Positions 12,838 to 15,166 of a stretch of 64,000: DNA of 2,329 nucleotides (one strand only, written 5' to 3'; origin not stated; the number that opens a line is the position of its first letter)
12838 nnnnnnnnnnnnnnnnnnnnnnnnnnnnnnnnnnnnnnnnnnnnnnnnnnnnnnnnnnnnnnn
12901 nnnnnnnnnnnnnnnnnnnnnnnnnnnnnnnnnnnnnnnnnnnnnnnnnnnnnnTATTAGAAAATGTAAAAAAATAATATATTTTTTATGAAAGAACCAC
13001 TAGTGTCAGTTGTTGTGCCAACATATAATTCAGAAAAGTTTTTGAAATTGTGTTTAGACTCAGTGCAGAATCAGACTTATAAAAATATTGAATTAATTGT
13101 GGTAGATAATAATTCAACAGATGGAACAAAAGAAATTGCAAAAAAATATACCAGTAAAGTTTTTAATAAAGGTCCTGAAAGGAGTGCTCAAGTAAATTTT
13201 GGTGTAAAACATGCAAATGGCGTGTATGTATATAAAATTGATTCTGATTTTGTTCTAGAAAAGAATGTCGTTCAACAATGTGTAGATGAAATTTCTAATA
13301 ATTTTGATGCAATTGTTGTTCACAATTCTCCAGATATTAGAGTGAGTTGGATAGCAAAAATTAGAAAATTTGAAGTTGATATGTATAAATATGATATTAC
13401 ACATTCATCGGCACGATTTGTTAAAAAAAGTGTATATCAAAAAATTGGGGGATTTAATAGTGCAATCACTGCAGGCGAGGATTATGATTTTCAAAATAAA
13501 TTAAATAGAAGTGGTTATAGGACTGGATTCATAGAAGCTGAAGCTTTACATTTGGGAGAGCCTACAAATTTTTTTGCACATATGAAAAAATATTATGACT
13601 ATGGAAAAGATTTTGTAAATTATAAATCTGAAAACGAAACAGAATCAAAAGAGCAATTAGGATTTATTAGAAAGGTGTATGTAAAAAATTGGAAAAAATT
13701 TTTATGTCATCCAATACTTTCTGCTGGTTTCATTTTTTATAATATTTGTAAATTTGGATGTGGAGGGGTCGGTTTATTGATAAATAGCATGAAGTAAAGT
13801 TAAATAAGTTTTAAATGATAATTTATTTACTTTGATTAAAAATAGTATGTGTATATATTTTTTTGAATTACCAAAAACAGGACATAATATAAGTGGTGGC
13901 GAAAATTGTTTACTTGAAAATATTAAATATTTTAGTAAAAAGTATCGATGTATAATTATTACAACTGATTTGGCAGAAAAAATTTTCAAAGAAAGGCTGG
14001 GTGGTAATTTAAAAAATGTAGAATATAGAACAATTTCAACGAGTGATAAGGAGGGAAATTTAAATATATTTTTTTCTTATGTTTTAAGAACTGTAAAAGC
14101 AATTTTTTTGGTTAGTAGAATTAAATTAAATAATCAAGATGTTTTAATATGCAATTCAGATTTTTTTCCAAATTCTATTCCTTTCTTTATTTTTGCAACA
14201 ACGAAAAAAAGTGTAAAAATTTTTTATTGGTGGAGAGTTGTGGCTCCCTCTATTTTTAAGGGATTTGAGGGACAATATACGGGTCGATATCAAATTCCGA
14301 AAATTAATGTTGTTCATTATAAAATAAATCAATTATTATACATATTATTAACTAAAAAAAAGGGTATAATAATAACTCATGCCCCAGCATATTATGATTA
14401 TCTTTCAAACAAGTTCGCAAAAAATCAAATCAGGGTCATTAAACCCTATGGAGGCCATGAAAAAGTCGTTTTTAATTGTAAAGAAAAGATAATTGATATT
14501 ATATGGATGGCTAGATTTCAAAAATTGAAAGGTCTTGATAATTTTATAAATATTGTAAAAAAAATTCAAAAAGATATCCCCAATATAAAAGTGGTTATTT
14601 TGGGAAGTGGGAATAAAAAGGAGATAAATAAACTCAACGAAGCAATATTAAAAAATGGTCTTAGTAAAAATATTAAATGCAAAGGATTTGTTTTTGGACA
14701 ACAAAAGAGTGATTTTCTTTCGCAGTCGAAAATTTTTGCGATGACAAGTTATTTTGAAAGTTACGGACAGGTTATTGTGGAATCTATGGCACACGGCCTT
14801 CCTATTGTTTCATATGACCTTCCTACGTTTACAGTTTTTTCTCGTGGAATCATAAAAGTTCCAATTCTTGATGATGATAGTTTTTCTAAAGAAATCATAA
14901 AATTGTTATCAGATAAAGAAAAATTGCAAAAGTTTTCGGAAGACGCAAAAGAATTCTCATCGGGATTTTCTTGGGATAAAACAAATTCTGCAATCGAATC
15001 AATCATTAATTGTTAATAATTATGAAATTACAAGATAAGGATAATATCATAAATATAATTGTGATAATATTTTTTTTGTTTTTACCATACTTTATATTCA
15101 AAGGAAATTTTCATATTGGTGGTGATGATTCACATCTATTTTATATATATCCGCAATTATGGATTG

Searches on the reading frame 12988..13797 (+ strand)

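Call 7: search_protein_families(library=pfam, proteins=[window:12988-13797:+], max_evalue=0.001)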
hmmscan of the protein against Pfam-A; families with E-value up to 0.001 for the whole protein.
window:12988-13797:+ (269 aa): 4 families
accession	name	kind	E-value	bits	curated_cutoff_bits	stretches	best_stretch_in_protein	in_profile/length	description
PF00535.33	Glycos_transf_2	-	3.1e-29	102.5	23.3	1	7-122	1-123/168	Glycosyl transferase family 2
PF13641.12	Glyco_tranf_2_3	-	3.9e-10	40.6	27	1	6-195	3-217/230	Glycosyltransferase like family 2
PF13632.12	Glyco_trans_2_3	-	3.3e-09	37.3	27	1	80-206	1-140/198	Glycosyl transferase family group 2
PF10111.15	Glyco_tranf_2_2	-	8.1e-07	29.2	27.3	1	7-112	1-121/276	Glycosyltransferase like family 2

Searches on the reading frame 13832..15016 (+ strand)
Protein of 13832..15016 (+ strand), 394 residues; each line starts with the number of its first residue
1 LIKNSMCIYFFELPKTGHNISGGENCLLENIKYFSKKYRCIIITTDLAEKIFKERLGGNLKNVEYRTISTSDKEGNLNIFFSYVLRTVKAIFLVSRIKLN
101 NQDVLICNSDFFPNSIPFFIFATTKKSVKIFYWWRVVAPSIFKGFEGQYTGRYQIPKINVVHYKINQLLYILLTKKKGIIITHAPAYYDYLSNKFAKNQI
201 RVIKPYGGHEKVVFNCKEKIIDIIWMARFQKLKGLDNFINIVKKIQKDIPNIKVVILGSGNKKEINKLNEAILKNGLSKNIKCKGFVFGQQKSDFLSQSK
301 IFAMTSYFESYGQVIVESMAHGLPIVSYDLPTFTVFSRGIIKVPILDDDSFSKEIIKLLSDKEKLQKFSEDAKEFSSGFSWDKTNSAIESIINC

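Call 7: search_protein_families(library=pfam, proteins=[window:13832-15016:+], max_evalue=0.001)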
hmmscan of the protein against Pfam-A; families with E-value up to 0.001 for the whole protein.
window:13832-15016:+ (394 aa): 3 families
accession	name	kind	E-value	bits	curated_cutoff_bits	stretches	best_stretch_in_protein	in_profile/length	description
PF00534.26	Glycos_transf_1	-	1e-26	93.9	26.4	1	217-374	12-171/172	Glycosyl transferases group 1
PF13692.12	Glyco_trans_1_4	-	5.6e-22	79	27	1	222-361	3-142/142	Glycosyl transferases group 1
PF20706.3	GT4-conflict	-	0.00016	21.2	26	1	217-326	194-309/385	Family 4 Glycosyltransferase in conflict systems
